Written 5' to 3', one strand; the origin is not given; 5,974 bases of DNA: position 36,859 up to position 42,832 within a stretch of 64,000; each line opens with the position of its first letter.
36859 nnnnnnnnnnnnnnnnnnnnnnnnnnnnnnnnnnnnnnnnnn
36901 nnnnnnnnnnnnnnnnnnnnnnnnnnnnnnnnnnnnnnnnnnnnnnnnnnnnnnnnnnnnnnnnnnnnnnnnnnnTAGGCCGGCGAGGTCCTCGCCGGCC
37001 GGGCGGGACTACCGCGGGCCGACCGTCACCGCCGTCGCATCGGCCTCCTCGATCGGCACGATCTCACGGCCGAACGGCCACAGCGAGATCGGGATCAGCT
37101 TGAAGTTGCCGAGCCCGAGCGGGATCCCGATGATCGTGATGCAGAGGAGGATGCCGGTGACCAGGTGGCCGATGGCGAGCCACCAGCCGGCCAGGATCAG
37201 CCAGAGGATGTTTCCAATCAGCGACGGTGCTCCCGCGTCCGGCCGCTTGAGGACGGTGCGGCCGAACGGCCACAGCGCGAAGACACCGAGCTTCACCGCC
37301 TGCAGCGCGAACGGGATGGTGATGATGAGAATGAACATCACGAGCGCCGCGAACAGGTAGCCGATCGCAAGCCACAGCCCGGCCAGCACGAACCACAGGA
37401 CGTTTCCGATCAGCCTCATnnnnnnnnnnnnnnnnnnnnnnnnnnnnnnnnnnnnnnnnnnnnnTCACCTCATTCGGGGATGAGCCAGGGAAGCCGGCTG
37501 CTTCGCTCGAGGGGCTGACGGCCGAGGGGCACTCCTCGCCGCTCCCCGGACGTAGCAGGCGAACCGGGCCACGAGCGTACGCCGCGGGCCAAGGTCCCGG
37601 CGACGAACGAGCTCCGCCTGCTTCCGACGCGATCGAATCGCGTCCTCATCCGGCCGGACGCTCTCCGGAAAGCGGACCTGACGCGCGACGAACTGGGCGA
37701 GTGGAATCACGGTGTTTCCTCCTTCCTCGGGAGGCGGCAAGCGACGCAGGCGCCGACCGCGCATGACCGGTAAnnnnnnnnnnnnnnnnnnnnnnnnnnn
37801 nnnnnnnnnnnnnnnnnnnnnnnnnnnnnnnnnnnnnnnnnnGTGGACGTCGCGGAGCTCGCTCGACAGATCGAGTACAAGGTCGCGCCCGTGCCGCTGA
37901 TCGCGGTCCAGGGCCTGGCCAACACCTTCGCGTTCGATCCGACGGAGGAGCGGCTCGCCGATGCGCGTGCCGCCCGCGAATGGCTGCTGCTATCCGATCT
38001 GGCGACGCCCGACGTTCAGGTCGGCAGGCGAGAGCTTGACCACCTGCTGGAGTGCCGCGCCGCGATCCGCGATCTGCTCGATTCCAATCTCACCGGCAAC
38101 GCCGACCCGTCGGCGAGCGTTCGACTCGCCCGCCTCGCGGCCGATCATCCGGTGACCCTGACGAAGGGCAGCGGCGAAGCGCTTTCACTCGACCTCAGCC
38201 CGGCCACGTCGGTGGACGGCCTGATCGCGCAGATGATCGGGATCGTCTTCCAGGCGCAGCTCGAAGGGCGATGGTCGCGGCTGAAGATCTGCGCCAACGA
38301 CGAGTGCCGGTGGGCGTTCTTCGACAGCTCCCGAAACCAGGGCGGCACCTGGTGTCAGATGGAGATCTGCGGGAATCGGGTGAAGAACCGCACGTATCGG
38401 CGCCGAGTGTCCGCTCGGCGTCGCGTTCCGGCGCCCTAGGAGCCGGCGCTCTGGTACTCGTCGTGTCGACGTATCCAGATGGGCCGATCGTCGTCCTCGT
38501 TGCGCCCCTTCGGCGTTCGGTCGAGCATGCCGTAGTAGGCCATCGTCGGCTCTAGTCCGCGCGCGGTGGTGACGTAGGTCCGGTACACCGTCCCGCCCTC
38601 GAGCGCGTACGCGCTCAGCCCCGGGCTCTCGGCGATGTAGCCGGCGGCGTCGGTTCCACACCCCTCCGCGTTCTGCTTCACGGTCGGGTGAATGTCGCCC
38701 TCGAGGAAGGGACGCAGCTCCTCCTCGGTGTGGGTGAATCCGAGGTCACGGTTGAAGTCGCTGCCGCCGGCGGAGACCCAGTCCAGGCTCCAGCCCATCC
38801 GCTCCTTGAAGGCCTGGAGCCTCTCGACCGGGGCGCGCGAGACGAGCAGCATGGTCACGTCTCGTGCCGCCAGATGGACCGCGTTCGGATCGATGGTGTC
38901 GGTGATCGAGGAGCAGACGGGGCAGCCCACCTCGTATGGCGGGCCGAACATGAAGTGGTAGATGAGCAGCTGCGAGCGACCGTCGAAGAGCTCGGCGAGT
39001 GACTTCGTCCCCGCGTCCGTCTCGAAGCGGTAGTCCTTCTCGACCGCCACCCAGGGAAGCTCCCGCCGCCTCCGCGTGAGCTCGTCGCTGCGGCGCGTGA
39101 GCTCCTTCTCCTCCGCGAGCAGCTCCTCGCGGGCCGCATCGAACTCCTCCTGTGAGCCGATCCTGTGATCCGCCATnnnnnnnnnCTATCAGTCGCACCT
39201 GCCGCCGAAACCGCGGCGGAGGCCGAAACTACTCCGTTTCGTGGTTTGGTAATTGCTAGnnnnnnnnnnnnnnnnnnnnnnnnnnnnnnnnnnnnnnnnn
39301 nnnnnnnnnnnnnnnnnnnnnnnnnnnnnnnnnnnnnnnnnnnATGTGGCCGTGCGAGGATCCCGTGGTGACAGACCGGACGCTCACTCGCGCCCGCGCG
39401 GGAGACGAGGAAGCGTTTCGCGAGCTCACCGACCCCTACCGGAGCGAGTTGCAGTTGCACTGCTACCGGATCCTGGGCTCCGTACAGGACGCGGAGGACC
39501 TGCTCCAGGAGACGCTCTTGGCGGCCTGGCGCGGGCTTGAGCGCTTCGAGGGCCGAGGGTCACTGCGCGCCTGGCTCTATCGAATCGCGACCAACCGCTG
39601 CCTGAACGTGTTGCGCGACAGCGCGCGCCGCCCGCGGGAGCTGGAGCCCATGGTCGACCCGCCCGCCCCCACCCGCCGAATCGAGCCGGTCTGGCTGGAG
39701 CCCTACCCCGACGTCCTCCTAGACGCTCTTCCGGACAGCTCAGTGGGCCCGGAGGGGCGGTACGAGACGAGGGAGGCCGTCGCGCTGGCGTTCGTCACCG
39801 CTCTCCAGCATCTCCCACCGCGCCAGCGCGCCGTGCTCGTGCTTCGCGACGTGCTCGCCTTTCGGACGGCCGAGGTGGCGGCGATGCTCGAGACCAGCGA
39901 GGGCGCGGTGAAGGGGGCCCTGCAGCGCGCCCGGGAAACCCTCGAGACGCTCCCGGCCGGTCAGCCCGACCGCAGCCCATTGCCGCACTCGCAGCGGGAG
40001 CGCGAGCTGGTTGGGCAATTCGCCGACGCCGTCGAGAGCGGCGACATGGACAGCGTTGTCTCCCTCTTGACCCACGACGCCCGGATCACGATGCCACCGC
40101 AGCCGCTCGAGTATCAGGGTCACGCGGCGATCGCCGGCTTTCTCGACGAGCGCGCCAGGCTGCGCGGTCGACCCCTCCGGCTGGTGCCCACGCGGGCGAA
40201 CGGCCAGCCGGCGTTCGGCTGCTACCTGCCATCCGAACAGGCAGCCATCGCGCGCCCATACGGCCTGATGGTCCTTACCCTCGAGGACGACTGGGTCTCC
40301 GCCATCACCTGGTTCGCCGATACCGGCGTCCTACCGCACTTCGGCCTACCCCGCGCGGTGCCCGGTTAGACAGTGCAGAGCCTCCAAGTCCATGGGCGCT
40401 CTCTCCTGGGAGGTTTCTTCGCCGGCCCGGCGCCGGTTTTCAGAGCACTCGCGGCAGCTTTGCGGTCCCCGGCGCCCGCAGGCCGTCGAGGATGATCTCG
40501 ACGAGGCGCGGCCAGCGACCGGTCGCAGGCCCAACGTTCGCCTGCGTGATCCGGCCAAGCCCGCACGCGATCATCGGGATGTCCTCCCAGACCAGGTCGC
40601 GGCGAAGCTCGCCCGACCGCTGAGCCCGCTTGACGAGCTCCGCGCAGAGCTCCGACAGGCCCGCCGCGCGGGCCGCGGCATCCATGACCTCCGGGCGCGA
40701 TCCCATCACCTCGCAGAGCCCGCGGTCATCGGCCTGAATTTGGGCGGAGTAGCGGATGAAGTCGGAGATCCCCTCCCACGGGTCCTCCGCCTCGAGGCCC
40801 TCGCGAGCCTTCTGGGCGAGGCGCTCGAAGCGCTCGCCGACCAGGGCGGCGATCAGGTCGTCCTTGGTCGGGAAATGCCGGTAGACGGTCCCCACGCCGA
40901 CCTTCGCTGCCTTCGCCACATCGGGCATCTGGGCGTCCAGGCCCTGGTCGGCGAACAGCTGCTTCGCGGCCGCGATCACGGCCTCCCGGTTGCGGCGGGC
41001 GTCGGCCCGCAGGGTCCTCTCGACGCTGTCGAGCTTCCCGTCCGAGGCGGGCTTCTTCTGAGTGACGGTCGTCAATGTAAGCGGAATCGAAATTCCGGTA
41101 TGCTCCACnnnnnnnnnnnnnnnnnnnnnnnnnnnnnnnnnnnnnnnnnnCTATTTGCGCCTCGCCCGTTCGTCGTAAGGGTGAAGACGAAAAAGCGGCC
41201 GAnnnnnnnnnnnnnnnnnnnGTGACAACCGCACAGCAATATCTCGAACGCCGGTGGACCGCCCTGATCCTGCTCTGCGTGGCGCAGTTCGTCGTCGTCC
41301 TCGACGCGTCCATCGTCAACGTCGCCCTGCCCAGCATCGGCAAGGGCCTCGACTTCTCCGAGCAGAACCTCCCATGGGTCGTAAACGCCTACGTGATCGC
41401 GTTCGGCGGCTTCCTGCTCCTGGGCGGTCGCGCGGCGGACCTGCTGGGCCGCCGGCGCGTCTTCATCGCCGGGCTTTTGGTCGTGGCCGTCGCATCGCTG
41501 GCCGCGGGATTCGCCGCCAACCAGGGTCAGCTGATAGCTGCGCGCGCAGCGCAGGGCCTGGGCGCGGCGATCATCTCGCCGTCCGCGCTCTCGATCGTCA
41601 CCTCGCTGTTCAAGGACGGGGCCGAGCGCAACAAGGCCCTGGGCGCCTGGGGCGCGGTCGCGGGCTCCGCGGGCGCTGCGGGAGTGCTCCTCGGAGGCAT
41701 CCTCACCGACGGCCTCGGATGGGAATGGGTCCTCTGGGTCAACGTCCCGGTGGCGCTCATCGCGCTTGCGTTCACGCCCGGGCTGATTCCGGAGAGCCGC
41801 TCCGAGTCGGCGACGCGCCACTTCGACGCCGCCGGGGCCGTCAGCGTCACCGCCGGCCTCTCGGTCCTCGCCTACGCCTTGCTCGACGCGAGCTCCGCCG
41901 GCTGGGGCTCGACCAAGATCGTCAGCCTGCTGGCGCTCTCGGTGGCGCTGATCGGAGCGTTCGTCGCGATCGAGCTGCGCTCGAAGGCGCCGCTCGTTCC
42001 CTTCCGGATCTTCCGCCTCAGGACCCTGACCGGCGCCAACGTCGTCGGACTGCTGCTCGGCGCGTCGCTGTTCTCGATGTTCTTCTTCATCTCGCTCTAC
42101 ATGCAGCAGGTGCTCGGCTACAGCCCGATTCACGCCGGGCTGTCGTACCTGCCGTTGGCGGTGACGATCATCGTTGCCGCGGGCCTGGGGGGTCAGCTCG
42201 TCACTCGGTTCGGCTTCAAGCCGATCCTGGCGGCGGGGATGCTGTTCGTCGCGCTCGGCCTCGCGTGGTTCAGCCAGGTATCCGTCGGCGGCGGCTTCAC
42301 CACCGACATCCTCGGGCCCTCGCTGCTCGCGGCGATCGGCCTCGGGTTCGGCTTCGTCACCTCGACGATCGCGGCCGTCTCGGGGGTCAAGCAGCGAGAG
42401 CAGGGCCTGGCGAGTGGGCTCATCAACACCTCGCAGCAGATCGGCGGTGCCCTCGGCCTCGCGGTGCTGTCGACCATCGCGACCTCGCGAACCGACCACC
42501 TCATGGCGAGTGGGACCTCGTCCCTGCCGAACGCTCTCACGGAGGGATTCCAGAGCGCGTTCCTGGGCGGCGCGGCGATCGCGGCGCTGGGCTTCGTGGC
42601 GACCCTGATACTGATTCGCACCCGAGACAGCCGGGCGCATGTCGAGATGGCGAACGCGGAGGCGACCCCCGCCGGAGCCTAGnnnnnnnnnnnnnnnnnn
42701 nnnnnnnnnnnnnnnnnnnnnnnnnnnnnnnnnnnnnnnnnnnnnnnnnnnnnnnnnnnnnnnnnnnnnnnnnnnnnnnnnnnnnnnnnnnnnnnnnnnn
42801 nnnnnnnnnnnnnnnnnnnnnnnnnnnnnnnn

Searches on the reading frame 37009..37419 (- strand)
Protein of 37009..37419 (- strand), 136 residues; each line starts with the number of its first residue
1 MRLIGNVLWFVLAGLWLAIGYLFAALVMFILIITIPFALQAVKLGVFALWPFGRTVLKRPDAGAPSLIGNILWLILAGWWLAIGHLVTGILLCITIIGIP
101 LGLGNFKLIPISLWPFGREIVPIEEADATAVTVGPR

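Call 90: search_protein_families(library=pfam, proteins=[window:37009-37419:-], max_evalue=0.001)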
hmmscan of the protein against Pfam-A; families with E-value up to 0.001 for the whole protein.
window:37009-37419:- (136 aa): 1 family
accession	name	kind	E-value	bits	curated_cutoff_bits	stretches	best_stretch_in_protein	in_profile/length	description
PF03733.18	YccF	-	1.1e-38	132.1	27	2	68-118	1-51/51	Inner membrane component domain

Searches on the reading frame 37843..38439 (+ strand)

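Call 90: search_protein_families(library=pfam, proteins=[window:37843-38439:+], max_evalue=0.001)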
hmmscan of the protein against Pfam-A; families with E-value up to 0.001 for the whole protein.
window:37843-38439:+ (198 aa): 2 families
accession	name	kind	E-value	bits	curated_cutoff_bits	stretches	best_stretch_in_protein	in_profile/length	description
PF11706.13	zf-CGNR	-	2.1e-17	63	24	1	146-188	1-43/44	CGNR zinc finger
PF07336.16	ABATE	-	1.4e-07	32.6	24.4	1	25-106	7-92/130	Putative stress-induced transcription regulator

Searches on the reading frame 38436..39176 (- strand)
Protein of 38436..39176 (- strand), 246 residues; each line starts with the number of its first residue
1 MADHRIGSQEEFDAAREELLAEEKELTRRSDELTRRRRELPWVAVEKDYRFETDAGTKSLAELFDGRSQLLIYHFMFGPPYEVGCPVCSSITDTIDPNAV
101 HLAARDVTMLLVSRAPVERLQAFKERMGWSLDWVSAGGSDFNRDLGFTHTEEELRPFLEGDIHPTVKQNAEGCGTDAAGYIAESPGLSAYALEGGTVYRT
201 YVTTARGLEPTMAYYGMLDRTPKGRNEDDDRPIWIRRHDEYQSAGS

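Call 3: search_protein_families(library=pfam, proteins=[window:38436-39176:-], max_evalue=0.01)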
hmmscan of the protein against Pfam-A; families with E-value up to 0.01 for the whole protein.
window:38436-39176:- (246 aa): 3 families
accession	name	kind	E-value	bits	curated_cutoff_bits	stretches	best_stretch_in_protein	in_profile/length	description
PF05988.18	DUF899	-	2.7e-86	289.2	27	1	1-241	1-224/224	Bacterial protein of unknown function (DUF899)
PF16918.11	PknG_TPR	-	0.0039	16.5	27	1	92-159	245-310/340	Protein kinase G tetratricopeptide repeat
PF00578.27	AhpC-TSA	-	0.0041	17.5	26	1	84-151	37-104/124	AhpC/TSA family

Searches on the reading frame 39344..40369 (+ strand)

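Call 3: search_protein_families(library=pfam, proteins=[window:39344-40369:+], max_evalue=0.01)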
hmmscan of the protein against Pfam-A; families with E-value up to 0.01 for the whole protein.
window:39344-40369:+ (341 aa): 8 families
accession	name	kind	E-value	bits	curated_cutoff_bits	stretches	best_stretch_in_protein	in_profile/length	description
PF04542.20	Sigma70_r2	-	1.2e-19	70.3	24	1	32-96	5-71/71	Sigma-70 region 2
PF08281.18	Sigma70_r4_2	-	1.9e-15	56.7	25.7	1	149-200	3-54/54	Sigma-70, region 4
PF04545.22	Sigma70_r4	-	1.2e-07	31.6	24.1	1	153-200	1-48/50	Sigma-70, region 4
PF12680.13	SnoaL_2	-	1.7e-06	29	27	1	224-272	2-48/102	SnoaL-like domain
PF22029.2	PhyR_sigma2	-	1.2e-05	25.7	27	1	44-81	16-53/55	Sigma2 domain of PhyR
PF13577.12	SnoaL_4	-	0.0012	19.3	24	0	221-272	11-62/126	SnoaL-like domain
PF07638.17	Sigma70_ECF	-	0.0015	18.9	21.1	0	151-201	130-180/185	ECF sigma factor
PF22233.2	PhyR_sigma-like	-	0.0094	16.2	27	0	154-198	1-45/50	Response regulator PhyR, sigma-like domain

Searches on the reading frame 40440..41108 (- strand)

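Call 3: search_protein_families(library=pfam, proteins=[window:40440-41108:-], max_evalue=0.01)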
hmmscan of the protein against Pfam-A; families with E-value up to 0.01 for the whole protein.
window:40440-41108:- (222 aa): 3 families
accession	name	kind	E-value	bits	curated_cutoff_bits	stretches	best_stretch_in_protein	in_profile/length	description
PF00440.29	TetR_N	-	2.1e-15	56.6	24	1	45-89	2-47/47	Bacterial regulatory proteins, tetR family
PF21597.2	TetR_C_43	-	8e-10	39.3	27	1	109-212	1-105/105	Transcriptional regulator SbtR-like, C-terminal domain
PF21776.2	TetR_C_44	-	0.0043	17.6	24.4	1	95-176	5-92/131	TetR/AcrR family transcriptional repressors, C-terminal domain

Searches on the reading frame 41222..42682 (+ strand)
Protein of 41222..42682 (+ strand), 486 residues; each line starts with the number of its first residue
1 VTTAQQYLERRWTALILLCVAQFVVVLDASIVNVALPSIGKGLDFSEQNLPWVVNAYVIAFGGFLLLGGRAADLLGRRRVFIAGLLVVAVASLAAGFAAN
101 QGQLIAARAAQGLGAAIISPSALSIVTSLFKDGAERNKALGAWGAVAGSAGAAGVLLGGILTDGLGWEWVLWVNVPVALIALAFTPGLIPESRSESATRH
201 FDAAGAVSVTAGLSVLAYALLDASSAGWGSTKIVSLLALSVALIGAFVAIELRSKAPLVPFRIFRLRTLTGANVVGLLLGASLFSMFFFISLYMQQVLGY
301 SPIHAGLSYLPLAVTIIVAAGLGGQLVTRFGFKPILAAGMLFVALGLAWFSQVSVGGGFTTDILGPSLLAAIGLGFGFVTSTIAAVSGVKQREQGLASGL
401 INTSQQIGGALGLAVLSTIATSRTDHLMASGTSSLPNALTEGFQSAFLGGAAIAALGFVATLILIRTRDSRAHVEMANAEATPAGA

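Call 3: search_protein_families(library=pfam, proteins=[window:41222-42682:+], max_evalue=0.01)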
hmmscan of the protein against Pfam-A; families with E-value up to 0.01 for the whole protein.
window:41222-42682:+ (486 aa): 1 family
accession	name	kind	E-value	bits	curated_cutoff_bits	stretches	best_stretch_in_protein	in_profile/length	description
PF07690.21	MFS_1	-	1e-52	179.6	33.4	1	18-412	1-346/347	Major Facilitator Superfamily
